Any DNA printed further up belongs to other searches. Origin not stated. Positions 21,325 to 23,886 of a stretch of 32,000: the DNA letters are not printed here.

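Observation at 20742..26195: Orphan glycyl-radical-enzyme operon: short PFL2-type GRE + activase + DeoR regulator + NanE-like sugar-phosphate epimerase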

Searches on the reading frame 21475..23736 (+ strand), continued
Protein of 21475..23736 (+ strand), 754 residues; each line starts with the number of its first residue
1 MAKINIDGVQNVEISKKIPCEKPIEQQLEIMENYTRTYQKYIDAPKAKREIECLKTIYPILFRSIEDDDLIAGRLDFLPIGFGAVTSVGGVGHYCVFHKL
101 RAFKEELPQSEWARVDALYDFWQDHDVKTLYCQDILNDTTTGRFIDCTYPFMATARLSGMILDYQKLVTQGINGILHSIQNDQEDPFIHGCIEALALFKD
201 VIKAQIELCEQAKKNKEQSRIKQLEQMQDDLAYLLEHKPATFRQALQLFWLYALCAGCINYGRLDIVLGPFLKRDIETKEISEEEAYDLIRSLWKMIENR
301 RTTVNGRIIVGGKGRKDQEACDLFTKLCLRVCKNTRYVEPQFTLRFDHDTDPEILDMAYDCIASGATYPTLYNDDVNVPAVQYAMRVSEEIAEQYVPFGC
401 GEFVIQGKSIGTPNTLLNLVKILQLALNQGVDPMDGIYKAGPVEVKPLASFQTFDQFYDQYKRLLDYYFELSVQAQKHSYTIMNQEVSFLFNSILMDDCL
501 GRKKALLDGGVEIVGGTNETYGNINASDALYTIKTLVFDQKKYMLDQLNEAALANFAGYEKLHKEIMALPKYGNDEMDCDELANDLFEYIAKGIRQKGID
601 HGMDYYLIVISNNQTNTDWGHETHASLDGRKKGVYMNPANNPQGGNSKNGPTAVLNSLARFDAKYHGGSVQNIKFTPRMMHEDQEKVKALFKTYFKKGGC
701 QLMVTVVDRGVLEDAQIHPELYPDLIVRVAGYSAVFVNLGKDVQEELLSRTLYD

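Call 34: search_protein_families(library=pfam, proteins=[L002:14695-15762:+, L002:16078-17967:+, L002:7517-9619:+, L009:8450-9337:+, L009:9337-9846:+, L012:6180-9014:+, L011:3918-6005:+, L011:6169-6609:+, L006:4447-6753:+, L006:6749-7237:+], max_evalue=0.00001)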
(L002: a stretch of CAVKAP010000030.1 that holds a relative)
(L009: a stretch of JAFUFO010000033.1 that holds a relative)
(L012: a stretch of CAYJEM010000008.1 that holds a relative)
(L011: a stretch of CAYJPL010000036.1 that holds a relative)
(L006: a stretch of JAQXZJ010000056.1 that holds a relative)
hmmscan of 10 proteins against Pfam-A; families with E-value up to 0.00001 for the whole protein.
L002:14695-15762:+ (356 aa): 2 families
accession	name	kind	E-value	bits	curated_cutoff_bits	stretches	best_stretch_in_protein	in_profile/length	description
PF03446.21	NAD_binding_2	-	1.7e-36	126.1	21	1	62-212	3-154/161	NAD binding domain of 6-phosphogluconate dehydrogenase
PF00393.24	6PGD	-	9.4e-17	61.8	27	1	225-335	1-118/290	6-phosphogluconate dehydrogenase, C-terminal domain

L002:16078-17967:+ (630 aa): 6 families
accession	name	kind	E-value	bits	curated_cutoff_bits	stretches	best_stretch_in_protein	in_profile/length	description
PF00359.27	PTS_EIIA_2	-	1.7e-27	96.6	27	1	491-624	5-143/144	Phosphoenolpyruvate-dependent sugar phosphotransferase system, EIIA 2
PF00874.25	PRD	-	2.4e-27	95.5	23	2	304-390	2-87/90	PRD domain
PF08279.18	HTH_11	-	1e-14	54.5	25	1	3-56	1-50/55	HTH domain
PF05043.19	Mga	-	2.3e-11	44.6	21.1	1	82-157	7-80/87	Mga helix-turn-helix domain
PF08220.18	HTH_DeoR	-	2.4e-11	43.6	21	1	3-46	1-43/57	DeoR-like helix-turn-helix domain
PF08280.17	HTH_Mga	-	8.7e-08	32.5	23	1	2-42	5-44/59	M protein trans-acting positive regulator (MGA) HTH domain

L002:7517-9619:+ (701 aa): 1 family
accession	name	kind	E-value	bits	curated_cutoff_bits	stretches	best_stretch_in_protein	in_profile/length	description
PF03063.25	Prismane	-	1.6e-134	449.8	27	1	121-681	1-512/513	Prismane/CO dehydrogenase family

L009:8450-9337:+ (296 aa): 4 families
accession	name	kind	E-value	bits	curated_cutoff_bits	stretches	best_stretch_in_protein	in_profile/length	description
PF12801.12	Fer4_5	-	5.2e-17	62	22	1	85-119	14-48/48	4Fe-4S binding domain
PF00037.32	Fer4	-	1.7e-10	40.7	21.1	0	260-277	6-23/24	4Fe-4S binding domain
PF12838.12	Fer4_7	-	4.6e-10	40.2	27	0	262-289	2-29/52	4Fe-4S dicluster domain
PF13187.11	Fer4_9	-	8.5e-07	29.4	27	0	209-250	8-50/52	4Fe-4S dicluster domain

L009:9337-9846:+ (170 aa): 3 families
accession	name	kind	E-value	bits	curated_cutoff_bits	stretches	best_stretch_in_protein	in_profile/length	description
PF08534.16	Redoxin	-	7e-12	45.8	26.6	1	33-119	12-100/148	Redoxin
PF00578.27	AhpC-TSA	-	5.1e-11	43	26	1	32-96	10-72/124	AhpC/TSA family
PF13905.12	Thioredoxin_8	-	2.2e-06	28.4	27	1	49-104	1-57/94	Thioredoxin-like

L012:6180-9014:+ (945 aa): 1 family
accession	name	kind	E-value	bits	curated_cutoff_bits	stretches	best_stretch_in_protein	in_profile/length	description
PF17167.11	Glyco_hydro_94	-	4.5e-13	49.1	27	1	423-714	42-300/420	Glycosyl hydrolase 94 superfamily, catalytic domain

L011:3918-6005:+ (696 aa): 1 family
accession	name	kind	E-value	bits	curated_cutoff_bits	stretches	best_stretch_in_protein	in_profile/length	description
PF09479.16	Flg_new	-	2e-18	66.7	27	1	586-652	1-65/65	Listeria-Bacteroides repeat domain (List_Bact_rpt)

L011:6169-6609:+ (147 aa): 3 families
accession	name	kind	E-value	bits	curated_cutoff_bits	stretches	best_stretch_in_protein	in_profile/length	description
PF00583.31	Acetyltransf_1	-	8.7e-14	52.2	20.7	1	47-135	27-116/116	Acetyltransferase (GNAT) family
PF13508.13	Acetyltransf_7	-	2.8e-10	40.8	27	1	53-136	6-83/84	Acetyltransferase (GNAT) domain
PF13673.13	Acetyltransf_10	-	9.3e-08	32.5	23.6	1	52-139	33-111/128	Acetyltransferase (GNAT) domain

L006:4447-6753:+ (769 aa): 2 families
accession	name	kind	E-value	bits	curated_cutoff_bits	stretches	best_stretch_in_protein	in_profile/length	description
PF13597.11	NRDD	-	9.1e-199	662.2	26.2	1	136-768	1-562/562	Anaerobic ribonucleoside-triphosphate reductase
PF03477.21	ATP-cone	-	1.1e-18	68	25.8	1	14-103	1-87/88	ATP cone domain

L006:6749-7237:+ (163 aa): 2 families
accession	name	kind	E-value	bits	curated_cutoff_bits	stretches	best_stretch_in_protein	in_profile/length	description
PF13353.11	Fer4_12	-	1.6e-40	139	22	1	16-149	1-137/137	4Fe-4S single cluster domain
PF04055.27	Radical_SAM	-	6.5e-09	36.6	29.5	1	26-118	3-102/166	Radical SAM superfamily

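Call 50: search_protein_representatives(protein=window:21475-23736:+)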
Query: 754 residues. Proteins with E-value up to 0.001 (for the whole library): 5486; up to 1e-10: 2993; up to 1e-30: 1357. The best 150 are listed.
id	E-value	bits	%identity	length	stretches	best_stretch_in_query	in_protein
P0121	1.4e-264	896.6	53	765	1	8-754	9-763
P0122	6.8e-220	748.8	46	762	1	9-751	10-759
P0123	1.4e-193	661.8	60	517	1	4-511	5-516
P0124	2.4e-185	634.6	58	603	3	345-754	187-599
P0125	1.7e-159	549.1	40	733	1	29-753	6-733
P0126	2.0e-147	509.2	38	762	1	33-753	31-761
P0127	3.5e-147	508.4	37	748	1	25-753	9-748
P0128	5.9e-147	507.7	37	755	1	26-753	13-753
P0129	6.5e-147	507.5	38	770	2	110-752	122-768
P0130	6.5e-147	507.5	39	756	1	28-753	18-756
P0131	6.7e-147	507.5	38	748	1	34-753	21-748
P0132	1.2e-145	503.3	36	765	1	27-753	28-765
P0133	1.7e-145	502.9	37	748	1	29-753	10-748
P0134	7.6e-145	500.7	37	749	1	26-754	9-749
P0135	1.1e-142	493.6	37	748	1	31-753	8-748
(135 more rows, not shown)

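Call 51: find_encoding_contigs(protein=P0121, flank=8000, max_places=3)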
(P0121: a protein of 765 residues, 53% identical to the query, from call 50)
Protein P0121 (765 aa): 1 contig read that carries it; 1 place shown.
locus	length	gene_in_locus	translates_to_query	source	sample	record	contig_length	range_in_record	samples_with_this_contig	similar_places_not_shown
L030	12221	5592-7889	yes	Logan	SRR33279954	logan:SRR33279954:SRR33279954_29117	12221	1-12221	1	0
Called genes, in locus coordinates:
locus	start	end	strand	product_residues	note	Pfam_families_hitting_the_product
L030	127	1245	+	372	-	PF00890:FAD_binding_2, PF01266:DAO (faint), PF07992:Pyr_redox_2 (weak), PF12831:FAD_oxidored, PF13450:NAD_binding_8 (weak), PF12831:FAD_oxidored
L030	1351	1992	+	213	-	-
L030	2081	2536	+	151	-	PF03610:EIIA-man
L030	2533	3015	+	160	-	PF03830:PTSIIB_sorb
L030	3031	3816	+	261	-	PF03609:EII-Sor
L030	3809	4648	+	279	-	PF03613:EIID-AGA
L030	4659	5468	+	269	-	PF04131:NanE, PF01070:FMN_dh (faint), PF00478:IMPDH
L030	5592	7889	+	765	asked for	PF02901:PFL-like, PF01228:Gly_radical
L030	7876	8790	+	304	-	PF13353:Fer4_12 (weak), PF13187:Fer4_9 (faint), PF00037:Fer4 (faint), PF13237:Fer4_10 (weak), PF14697:Fer4_21, PF12838:Fer4_7, PF13353:Fer4_12 (weak), PF04055:Radical_SAM, +2 more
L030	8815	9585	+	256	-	PF00392:GntR, PF07702:UTRA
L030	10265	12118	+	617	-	PF20511:PMI_typeI_cat, PF21621:MPI_cupin_dom, PF00480:ROK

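Call 52: find_encoding_contigs(protein=P0125, flank=8000, max_places=3)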
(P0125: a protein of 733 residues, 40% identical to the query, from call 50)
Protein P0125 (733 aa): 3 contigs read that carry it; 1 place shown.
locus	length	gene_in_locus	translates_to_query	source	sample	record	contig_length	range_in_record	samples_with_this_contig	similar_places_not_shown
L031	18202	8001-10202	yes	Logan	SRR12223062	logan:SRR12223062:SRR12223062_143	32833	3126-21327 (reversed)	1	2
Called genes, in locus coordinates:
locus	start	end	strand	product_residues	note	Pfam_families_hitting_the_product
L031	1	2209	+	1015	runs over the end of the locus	PF22907:Ams1-like_1st, PF01074:Glyco_hydro_38N, PF09261:Alpha-mann_mid, PF07748:Glyco_hydro_38C, PF17677:Glyco_hydro38C2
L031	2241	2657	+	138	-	PF02502:LacAB_rpiB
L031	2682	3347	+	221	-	PF16161:DUF4867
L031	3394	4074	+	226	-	PF07385:Lyx_isomer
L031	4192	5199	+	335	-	PF00356:LacI, PF00532:Peripla_BP_1, PF13407:Peripla_BP_4, PF13377:Peripla_BP_3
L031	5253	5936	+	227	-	PF00834:Ribul_P_3_epim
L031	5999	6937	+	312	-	PF00480:ROK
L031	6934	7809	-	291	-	PF13353:Fer4_12, PF04055:Radical_SAM, PF13237:Fer4_10 (faint), PF00037:Fer4 (faint), PF12837:Fer4_6 (faint), PF12838:Fer4_7 (weak), PF14697:Fer4_21 (weak)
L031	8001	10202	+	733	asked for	PF02901:PFL-like, PF01228:Gly_radical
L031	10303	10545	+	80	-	-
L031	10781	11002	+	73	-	-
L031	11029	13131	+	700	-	PF00144:Beta-lactamase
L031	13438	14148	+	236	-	PF00072:Response_reg, PF04397:LytTR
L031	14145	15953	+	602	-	PF00005:ABC_tran, PF02463:SMC_N (faint)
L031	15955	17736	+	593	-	PF00005:ABC_tran, PF02463:SMC_N (weak), PF13175:AAA_15 (faint), PF13304:AAA_21 (faint)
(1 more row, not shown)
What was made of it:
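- A 40%-identity relative (P0125) sits with a ribulose-phosphate-3-epimerase-like gene and a ROK kinase (call 52).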

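Call 53: find_encoding_contigs(protein=P0122, flank=8000, max_places=3)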
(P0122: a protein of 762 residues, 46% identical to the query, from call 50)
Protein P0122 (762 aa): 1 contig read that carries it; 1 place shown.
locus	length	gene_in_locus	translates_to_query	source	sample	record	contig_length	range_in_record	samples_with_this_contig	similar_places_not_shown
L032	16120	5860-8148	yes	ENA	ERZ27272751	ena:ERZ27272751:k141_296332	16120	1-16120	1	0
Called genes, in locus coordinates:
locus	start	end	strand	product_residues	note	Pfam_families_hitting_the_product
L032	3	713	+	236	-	?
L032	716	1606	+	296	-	PF02492:cobW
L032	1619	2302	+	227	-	PF07796:DUF1638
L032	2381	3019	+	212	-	PF02607:B12-binding_2, PF02310:B12-binding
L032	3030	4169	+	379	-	PF01208:URO-D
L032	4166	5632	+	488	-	PF00111:Fer2 (weak), PF17651:Raco_middle, PF14574:RACo_C_ter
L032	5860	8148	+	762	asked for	PF02901:PFL-like, PF01228:Gly_radical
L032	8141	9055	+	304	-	PF13353:Fer4_12, PF04055:Radical_SAM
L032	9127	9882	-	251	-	PF08220:HTH_DeoR, PF08279:HTH_11, PF00455:DeoRC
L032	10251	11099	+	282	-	PF12849:PBP_like_2, PF12727:PBP_like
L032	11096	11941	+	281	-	PF00528:BPD_transp_1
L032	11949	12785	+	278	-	PF00528:BPD_transp_1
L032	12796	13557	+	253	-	PF00005:ABC_tran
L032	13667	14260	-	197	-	PF08818:DUF1801, PF13376:OmdA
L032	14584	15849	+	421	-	PF00989:PAS (faint), PF13426:PAS_9 (faint), PF00990:GGDEF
